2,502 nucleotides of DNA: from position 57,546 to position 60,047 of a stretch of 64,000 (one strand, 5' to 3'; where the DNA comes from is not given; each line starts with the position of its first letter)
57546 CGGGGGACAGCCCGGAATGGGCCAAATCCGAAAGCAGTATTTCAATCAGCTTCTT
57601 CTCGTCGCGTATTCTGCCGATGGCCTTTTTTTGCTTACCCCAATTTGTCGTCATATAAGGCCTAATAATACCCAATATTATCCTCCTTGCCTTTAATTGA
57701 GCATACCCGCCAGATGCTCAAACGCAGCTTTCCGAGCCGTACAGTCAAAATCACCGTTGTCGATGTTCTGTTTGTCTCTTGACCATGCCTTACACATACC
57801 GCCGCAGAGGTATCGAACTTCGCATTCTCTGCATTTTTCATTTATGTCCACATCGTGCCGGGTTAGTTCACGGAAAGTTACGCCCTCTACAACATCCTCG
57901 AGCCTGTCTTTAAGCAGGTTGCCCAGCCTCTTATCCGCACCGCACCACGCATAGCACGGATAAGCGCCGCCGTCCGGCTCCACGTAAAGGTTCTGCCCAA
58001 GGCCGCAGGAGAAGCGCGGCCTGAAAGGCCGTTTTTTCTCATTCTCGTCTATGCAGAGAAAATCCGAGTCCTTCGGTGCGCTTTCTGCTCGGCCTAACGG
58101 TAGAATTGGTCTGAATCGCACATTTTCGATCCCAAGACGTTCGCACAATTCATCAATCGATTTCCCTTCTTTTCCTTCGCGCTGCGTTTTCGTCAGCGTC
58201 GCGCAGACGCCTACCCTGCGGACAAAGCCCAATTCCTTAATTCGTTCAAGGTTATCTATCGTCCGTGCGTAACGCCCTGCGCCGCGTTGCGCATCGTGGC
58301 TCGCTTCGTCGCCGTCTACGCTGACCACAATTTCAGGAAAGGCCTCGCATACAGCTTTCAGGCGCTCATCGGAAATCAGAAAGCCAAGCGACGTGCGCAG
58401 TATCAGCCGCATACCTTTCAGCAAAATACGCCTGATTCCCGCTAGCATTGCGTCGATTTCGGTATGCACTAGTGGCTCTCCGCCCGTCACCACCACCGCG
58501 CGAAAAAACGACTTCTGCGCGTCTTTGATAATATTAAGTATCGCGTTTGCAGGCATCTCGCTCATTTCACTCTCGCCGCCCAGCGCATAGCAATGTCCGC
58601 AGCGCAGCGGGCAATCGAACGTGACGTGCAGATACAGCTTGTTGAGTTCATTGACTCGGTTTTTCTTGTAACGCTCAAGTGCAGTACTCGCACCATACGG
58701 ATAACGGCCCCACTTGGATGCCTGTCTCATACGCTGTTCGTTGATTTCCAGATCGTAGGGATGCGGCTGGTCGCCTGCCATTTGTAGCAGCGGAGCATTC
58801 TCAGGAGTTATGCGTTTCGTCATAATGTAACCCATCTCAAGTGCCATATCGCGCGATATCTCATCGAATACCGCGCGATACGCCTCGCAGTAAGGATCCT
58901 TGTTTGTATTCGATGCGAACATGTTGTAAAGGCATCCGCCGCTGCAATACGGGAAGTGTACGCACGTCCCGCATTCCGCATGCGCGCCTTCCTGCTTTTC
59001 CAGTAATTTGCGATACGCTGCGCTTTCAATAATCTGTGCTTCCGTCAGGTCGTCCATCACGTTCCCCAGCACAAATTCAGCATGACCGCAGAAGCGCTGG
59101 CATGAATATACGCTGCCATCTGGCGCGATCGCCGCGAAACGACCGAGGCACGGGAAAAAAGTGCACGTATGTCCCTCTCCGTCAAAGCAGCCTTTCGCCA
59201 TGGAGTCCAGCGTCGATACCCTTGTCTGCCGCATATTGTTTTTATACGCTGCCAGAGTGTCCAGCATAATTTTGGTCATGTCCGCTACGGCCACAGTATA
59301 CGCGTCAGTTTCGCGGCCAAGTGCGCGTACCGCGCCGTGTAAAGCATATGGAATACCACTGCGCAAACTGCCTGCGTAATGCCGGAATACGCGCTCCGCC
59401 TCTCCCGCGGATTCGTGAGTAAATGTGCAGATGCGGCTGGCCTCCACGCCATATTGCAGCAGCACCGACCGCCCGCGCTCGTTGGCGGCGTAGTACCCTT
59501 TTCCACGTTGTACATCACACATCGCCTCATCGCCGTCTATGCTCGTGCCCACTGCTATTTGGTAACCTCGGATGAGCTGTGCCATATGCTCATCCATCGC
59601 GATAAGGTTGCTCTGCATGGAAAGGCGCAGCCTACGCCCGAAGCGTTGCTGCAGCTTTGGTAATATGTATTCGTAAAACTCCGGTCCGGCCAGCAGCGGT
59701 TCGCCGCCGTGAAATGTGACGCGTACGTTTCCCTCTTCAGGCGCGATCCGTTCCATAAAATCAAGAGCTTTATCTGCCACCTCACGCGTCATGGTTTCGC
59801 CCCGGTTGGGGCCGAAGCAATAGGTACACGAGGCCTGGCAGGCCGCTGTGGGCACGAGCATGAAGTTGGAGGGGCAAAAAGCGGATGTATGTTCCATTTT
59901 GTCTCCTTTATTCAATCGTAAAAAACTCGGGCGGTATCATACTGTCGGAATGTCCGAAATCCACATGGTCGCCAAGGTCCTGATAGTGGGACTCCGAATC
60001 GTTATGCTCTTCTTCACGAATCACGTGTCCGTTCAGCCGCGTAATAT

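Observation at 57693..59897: Head-to-tail fusion of two complete radical-SAM/SPASM maturase units embedded in the repeat-protein array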

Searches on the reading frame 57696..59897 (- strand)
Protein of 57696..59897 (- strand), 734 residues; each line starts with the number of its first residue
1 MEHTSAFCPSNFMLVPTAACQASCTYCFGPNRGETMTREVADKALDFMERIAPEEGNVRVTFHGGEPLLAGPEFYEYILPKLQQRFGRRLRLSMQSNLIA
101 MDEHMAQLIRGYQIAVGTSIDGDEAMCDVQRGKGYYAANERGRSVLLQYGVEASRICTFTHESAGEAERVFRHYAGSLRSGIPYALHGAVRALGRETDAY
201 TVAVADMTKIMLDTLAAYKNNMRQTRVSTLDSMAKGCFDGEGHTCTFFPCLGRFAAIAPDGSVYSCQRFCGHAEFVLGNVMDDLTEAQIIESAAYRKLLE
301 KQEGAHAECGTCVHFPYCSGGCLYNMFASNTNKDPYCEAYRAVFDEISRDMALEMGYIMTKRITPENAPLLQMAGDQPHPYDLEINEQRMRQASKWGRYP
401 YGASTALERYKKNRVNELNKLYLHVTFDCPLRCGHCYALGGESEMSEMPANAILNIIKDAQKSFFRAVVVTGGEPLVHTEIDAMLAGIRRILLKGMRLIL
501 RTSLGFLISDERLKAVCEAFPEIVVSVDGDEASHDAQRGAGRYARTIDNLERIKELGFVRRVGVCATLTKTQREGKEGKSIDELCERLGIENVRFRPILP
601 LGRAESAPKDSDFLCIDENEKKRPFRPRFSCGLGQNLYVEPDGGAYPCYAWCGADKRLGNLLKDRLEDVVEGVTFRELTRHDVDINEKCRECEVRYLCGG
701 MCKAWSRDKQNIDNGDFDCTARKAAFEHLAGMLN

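Call 3: search_protein_families(library=pfam, proteins=[window:57696-59897:-], max_evalue=0.01)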
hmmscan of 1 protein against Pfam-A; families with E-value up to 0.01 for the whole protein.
window:57696-59897:- (734 aa): 3 families
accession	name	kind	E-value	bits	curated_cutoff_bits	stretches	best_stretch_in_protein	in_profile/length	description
PF04055.27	Radical_SAM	-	1.4e-26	94.1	29.5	2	425-562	3-144/166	Radical SAM superfamily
PF13186.11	SPASM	-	2e-16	60.4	21.5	2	633-693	4-67/67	Iron-sulfur cluster-binding domain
PF13353.11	Fer4_12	-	1.8e-11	44.9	22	2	427-530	13-116/137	4Fe-4S single cluster domain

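Call 4: search_protein_families(library=ncbifam, proteins=[window:57696-59897:-], max_evalue=0.01)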
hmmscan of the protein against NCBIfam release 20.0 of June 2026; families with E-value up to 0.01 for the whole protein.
window:57696-59897:- (734 aa): 87 families (the best 25 are shown)
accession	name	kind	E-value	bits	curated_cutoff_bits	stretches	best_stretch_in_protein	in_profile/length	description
TIGR04083.1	rSAM_pep_methan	hypoth_equivalog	5.6e-102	341.4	300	3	12-356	2-348/376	TIGR04083 family peptide-modifying radical SAM enzyme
TIGR03942.1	sulfatase_rSAM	equivalog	8.6e-58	196.1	349.45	2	17-352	8-358/363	anaerobic sulfatase maturase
NF047865.1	rSAM_PapB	equivalog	2.8e-57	194.4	340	3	12-325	5-319/330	PapB family radical SAM/SPASM ranthipeptide maturase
NF041298.1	rSAM_mat_DynA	equivalog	2.6e-50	171.4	450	3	14-351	5-353/356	dynobactin maturation radical SAM/SPASM protein DynA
TIGR04163.1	rSAM_cobopep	equivalog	3.4e-46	157.9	375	2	9-342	63-410/428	peptide-modifying radical SAM enzyme CbpB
TIGR03974.1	rSAM_six_Cys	equivalog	4.9e-41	141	425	4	254-332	353-426/451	thioether cross-link-forming SCIFF peptide maturase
TIGR03978.1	rSAM_paired_1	equivalog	9.9e-40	136.7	370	3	10-171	83-254/466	His-Xaa-Ser system radical SAM maturase HxsB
TIGR04064.1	rSAM_nif11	equivalog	6.9e-36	123.9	518.7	3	10-337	78-416/459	nif11-like peptide radical SAM maturase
NF010321.0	PRK13758.1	equivalog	2.6e-35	122.3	441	2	17-346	12-357/370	anaerobic sulfatase-maturase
TIGR03906.1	quino_hemo_SAM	equivalog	2.6e-35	122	453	2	14-342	98-438/467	quinohemoprotein amine dehydrogenase maturation protein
NF040492.1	not_ScfB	exception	4.1e-35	121.5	855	4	254-332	352-425/450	ScfB-related radical SAM/SPASM orphan maturase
NF045574.1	sacti_mat_StsB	exception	4.1e-34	118.2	625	2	415-705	92-398/466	StsB family radical SAM/SPASM domain sactipeptide maturase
NF041707.1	rSAM_YhhB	equivalog_domain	1.1e-32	113.4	445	3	17-132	9-134/369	cyclophane-forming radical SAM/SPASM peptide maturase YhhB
NF041718.1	rSAM_phane_AMC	equivalog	5.5e-31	107.9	425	2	9-327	5-332/362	cyclophane-forming radical SAM peptide maturase AmcB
NF038107.1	rSAM_NF038107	equivalog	3.3e-30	105.2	600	4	421-555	87-235/444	Cys-every-fifth radical SAM/SPASM peptide maturase CefB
TIGR04085.1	rSAM_more_4Fe4S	domain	3.8e-27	94.6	27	2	254-337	6-93/93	SPASM domain-containing protein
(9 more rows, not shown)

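Call 7: find_homologous_proteins(query=window:57696-59897:-, max_evalue=1e-10)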
Query window:57696-59897:- (734 aa): 786 proteins with E <= 1e-10 among 8000 candidates; the best 120 are listed.
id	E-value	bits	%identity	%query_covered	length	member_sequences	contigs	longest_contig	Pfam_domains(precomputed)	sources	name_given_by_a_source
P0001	0.0e+0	1596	93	99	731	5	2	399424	PF13186.12,PF04055.28,PF13353.12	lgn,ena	-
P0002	0.0e+0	1494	87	100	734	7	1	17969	PF13186.12,PF04055.28,PF13353.12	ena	-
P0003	0.0e+0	1486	85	100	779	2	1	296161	PF13186.12,PF04055.28,PF13353.12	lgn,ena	-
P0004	0.0e+0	1476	85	100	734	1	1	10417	PF13186.12,PF04055.28,PF13353.12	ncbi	-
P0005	0.0e+0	1291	74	99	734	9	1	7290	PF13186.12,PF04055.28,PF13353.12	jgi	-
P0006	0.0e+0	1278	74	99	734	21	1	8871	PF13186.12,PF04055.28,PF13353.12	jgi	jgi:uncharacterized protein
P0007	0.0e+0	1262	73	99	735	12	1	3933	PF13186.12,PF04055.28,PF13353.12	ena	-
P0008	0.0e+0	1261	72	99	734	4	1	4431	PF13186.12,PF04055.28,PF13353.12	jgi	-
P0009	0.0e+0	1260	72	99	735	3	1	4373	PF13186.12,PF04055.28,PF13353.12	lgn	-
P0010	0.0e+0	1256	72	99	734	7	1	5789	PF13186.12,PF04055.28,PF13353.12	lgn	-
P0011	0.0e+0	1255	72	99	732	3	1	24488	PF13186.12,PF04055.28,PF13353.12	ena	-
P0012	0.0e+0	1254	71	99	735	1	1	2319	PF13186.12,PF04055.28,PF13353.12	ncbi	-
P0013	0.0e+0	1248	72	99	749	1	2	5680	PF13186.12,PF04055.28,PF13353.12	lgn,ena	-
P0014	0.0e+0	1239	71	99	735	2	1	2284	PF13186.12,PF04055.28,PF13353.12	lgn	-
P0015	0.0e+0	1239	71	99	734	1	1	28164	PF13186.12,PF04055.28,PF13353.12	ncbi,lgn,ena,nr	ncbi:MAG: SPASM domain-containing protein [Clostridiales bacterium]|nr:SPASM domain-containing prote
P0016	0.0e+0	1234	70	99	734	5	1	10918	PF13186.12,PF04055.28,PF13353.12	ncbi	-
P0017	0.0e+0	1219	71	99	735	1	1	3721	PF13186.12,PF04055.28,PF13353.12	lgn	-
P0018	0.0e+0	1134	66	98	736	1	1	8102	PF13186.12,PF04055.28,PF13353.12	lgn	-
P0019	0.0e+0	1117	65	99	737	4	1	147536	PF13186.12,PF04055.28,PF13353.12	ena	-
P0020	0.0e+0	1023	61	99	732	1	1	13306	PF13186.12,PF04055.28,PF13353.12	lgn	-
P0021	0.0e+0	1014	61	99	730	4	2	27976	PF13186.12,PF04055.28,PF13353.12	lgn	-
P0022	1.8e-297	1007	60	97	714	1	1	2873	PF13186.12,PF04055.28,PF13353.12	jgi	jgi:uncharacterized protein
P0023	1.5e-286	971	88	65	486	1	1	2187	PF13186.12,PF04055.28,PF13353.12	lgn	-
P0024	1.5e-276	938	56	99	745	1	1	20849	PF13186.12,PF04055.28,PF13353.12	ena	-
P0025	5.7e-270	916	54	99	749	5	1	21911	PF13186.12,PF04055.28,PF13353.12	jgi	-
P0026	1.1e-267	908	55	99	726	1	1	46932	PF13186.12,PF04055.28,PF13353.12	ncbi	-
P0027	1.7e-265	901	55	99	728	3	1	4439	PF13186.12,PF04055.28,PF13353.12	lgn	-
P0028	1.3e-261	888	53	99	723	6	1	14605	PF13186.12,PF04055.28,PF13353.12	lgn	-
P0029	5.0e-261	886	54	98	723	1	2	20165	PF13186.12,PF04055.28,PF13353.12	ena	-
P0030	1.3e-260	885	54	99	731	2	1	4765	PF13186.12,PF04055.28,PF13353.12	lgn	-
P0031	6.5e-256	869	54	99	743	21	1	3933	PF13186.12,PF04055.28,PF13353.12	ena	-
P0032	6.9e-256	869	54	99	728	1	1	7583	PF13186.12,PF04055.28,PF13353.12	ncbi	-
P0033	1.6e-252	858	54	99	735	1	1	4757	PF13186.12,PF04055.28,PF13353.12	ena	-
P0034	4.3e-252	857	53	99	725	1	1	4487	PF13186.12,PF04055.28,PF13353.12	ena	-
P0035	7.7e-252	856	53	99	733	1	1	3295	PF13186.12,PF04055.28,PF13353.12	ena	-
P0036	1.2e-249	849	53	98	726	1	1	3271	PF13186.12,PF04055.28,PF13353.12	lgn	-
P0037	3.9e-248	844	52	98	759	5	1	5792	PF13186.12,PF04055.28,PF13353.12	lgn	-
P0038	1.4e-247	842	53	98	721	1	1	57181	PF13186.12,PF04055.28,PF13353.12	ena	-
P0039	6.9e-247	839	51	99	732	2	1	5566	PF13186.12,PF04055.28,PF13353.12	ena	-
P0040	5.2e-246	837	52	99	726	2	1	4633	PF13186.12,PF04055.28,PF13353.12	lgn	-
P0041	3.3e-245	834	53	99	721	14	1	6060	PF13186.12,PF04055.28,PF13353.12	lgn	-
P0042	1.7e-244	832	52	99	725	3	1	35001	PF13186.12,PF04055.28,PF13353.12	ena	-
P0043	1.1e-243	829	52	99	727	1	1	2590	PF13186.12,PF04055.28,PF13353.12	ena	-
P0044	1.9e-243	828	52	99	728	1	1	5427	PF13186.12,PF04055.28,PF13353.12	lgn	-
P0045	2.3e-243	828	52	99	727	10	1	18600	PF13186.12,PF04055.28,PF13353.12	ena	-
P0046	1.1e-242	826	51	99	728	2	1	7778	PF13186.12,PF04055.28,PF13353.12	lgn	-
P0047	2.2e-241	821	52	99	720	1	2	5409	PF13186.12,PF04055.28,PF13353.12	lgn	-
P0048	8.1e-241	819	51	99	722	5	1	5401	PF13186.12,PF04055.28,PF13353.12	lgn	-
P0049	1.1e-240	819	51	99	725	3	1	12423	PF13186.12,PF04055.28,PF13353.12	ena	-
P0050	2.0e-240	818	52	99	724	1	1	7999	PF13186.12,PF04055.28,PF13353.12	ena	-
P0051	5.8e-240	817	52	98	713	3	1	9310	PF13186.12,PF04055.28,PF13353.12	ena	-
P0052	3.1e-239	814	51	99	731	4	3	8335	PF13186.12,PF04055.28,PF13353.12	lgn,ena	-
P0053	9.3e-239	813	52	99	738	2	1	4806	PF13186.12,PF04055.28,PF13353.12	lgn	-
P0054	1.0e-238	812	51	95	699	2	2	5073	PF13186.12,PF04055.28,PF13353.12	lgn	-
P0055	1.4e-238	812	50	99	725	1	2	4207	PF13186.12,PF04055.28,PF13353.12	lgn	-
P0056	7.7e-238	810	50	98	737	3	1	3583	PF13186.12,PF04055.28,PF13353.12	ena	-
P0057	1.8e-237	808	52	99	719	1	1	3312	PF13186.12,PF04055.28,PF13353.12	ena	-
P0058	1.0e-236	806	50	99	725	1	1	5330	PF13186.12,PF04055.28,PF13353.12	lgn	-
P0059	8.9e-236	803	51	99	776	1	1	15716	PF13186.12,PF04055.28,PF13353.12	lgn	-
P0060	1.1e-235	802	51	99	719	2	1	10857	PF13186.12,PF04055.28,PF13353.12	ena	-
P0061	5.5e-235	800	52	95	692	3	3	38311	PF13186.12,PF04055.28,PF13353.12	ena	-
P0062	5.9e-235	800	51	95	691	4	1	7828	PF13186.12,PF04055.28,PF13353.12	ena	-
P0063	1.2e-233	796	50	99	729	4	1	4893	PF13186.12,PF04055.28,PF13353.12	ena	-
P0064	1.5e-233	795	50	99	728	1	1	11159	PF13186.12,PF04055.28,PF13353.12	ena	-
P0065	2.5e-233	795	51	98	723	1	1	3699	PF13186.12,PF04055.28,PF13353.12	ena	-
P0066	1.4e-231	789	50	99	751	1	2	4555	PF13186.12,PF04055.28,PF13353.12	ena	-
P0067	2.5e-230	785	50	98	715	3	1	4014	PF13186.12,PF04055.28,PF13353.12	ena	-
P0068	5.4e-230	784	51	95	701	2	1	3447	PF13186.12,PF04055.28,PF13353.12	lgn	-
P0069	9.1e-230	783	50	98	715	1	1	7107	PF13186.12,PF04055.28,PF13353.12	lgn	-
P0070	1.5e-229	782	50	98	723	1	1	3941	PF13186.12,PF04055.28,PF13353.12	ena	-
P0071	5.3e-229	780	49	98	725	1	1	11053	PF13186.12,PF04055.28,PF13353.12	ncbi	-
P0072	1.4e-228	779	48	99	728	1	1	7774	PF13186.12,PF04055.28,PF13353.12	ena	-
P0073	3.3e-228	778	49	99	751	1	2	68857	PF13186.12,PF04055.28,PF13353.12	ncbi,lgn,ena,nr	ncbi:MAG: SPASM domain-containing protein [Firmicutes bacterium]|nr:SPASM domain-containing protein 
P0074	1.7e-227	775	50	99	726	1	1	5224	PF13186.12,PF04055.28,PF13353.12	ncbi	-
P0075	1.7e-226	772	48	99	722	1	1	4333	PF13186.12,PF04055.28,PF13353.12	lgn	-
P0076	2.5e-223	762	49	99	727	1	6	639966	PF13186.12,PF04055.28,PF13353.12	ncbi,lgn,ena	-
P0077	2.8e-223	761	49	97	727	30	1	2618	PF13186.12,PF04055.28,PF13353.12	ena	-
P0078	9.3e-222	756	51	95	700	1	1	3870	PF13186.12,PF04055.28,PF13353.12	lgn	-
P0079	2.8e-220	751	47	99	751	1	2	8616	PF13186.12,PF04055.28,PF13353.12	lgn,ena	-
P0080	7.8e-218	743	48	98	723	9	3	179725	PF13186.12,PF04055.28,PF13353.12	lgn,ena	-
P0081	2.9e-214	732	46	99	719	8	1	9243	PF13186.12,PF04055.28,PF13353.12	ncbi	-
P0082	3.3e-211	722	47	99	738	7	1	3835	PF13186.12,PF04055.28,PF13353.12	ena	-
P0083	3.1e-209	715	48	97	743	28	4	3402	PF13186.12,PF04055.28,PF13353.12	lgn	-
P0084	4.5e-208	711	47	97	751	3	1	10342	PF13186.12,PF04055.28,PF13353.12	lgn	-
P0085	3.6e-206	705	46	99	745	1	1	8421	PF13186.12,PF04055.28,PF13353.12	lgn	-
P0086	1.1e-205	703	46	97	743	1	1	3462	PF13186.12,PF04055.28,PF13353.12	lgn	-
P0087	6.6e-204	697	46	97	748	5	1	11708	PF13186.12,PF04055.28,PF13353.12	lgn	-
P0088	3.5e-203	695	47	97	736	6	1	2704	PF13186.12,PF04055.28,PF13353.12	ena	-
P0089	1.4e-201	690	47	99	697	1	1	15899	PF13186.12,PF04055.28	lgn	-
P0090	9.2e-198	677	44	98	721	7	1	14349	PF13186.12,PF04055.28,PF13353.12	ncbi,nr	ncbi:MAG: radical SAM protein [Eubacterium sp.]|nr:radical SAM protein [Eubacterium sp.]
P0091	1.3e-195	670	42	98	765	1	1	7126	PF13186.12,PF04055.28,PF13353.12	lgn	-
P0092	1.4e-194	667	44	98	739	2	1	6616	PF13186.12,PF04055.28,PF13353.12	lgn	-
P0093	2.3e-192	659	43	97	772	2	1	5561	PF13186.12,PF04055.28,PF13353.12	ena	-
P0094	3.5e-189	649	41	99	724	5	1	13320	PF13186.12,PF04055.28,PF13353.12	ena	-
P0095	3.4e-181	622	43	95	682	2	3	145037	PF13186.12,PF04055.28,PF13353.12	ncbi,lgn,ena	-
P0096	5.6e-178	612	41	95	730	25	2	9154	PF13186.12,PF04055.28,PF13353.12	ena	-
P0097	8.5e-175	601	49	75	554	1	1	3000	PF13186.12,PF04055.28,PF13353.12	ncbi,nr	ncbi:MAG: radical SAM protein, partial [Lachnospiraceae bacterium]|nr:radical SAM protein [Lachnospi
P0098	6.9e-174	598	41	95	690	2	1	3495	PF13186.12,PF04055.28,PF13353.12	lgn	-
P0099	3.4e-171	589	40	99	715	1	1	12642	PF13186.12,PF04055.28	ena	-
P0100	4.4e-171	589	41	93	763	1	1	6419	PF13186.12,PF04055.28,PF13353.12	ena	-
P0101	8.1e-169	581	37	99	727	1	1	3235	PF13186.12,PF04055.28,PF13353.12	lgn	-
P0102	2.8e-168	580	40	99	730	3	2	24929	PF04055.28,PF13353.12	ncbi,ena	-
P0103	8.6e-166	571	40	99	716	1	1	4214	PF13186.12,PF04055.28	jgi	jgi:uncharacterized protein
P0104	1.6e-158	547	39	96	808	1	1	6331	PF13186.12,PF04055.28,PF13353.12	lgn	-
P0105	4.6e-157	542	39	97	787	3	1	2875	PF13186.12,PF04055.28,PF13353.12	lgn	-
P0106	1.7e-155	537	38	98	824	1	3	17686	PF13186.12,PF04055.28,PF13353.12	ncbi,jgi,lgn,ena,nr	ncbi:MAG TPA: TIGR04083 family peptide-modifying radical SAM enzyme [Thermoguttaceae bacterium]|nr:T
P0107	2.4e-155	537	36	98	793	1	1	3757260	PF13186.12,PF04055.28,PF13353.12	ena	-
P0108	3.3e-155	536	37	99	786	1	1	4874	PF13186.12,PF04055.28,PF13353.12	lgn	-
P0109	4.9e-155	536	38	97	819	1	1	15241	PF13186.12,PF04055.28,PF13353.12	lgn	-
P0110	5.8e-155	536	37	97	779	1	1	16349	PF13186.12,PF04055.28,PF13353.12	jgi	-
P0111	1.2e-154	535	38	99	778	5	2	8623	PF13186.12,PF04055.28,PF13353.12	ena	-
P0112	1.6e-154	534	38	96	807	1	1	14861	PF13186.12,PF04055.28,PF13353.12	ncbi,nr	ncbi:MAG: TIGR04083 family peptide-modifying radical SAM enzyme [Candidatus Hydrogenedentes bacteriu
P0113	3.0e-154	533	36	97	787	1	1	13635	PF13186.12,PF04055.28,PF13353.12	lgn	-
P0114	7.1e-154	532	36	98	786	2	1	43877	PF13186.12,PF04055.28,PF13353.12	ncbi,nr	ncbi:MAG: TIGR04083 family peptide-modifying radical SAM enzyme [Anaerolineae bacterium]|nr:TIGR0408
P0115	7.9e-154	532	37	99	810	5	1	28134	PF13186.12,PF04055.28,PF13353.12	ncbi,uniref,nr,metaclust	ncbi:TIGR04083 family peptide-modifying radical SAM enzyme [Lamprocystis purpurea]|uniref:TIGR04083 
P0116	8.0e-154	532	38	97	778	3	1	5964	PF13186.12,PF04055.28,PF13353.12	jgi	-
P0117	2.0e-153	530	38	97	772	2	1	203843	PF13186.12,PF04055.28,PF13353.12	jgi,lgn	-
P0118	2.1e-153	530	38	96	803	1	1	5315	PF13186.12,PF04055.28,PF13353.12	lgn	-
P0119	5.1e-153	529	37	98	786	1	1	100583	PF13186.12,PF04055.28,PF13353.12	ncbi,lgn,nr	ncbi:MAG: TIGR04083 family peptide-modifying radical SAM enzyme [Anaerolineales bacterium]|nr:TIGR04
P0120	5.3e-153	529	36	97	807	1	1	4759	PF13186.12,PF04055.28,PF13353.12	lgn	-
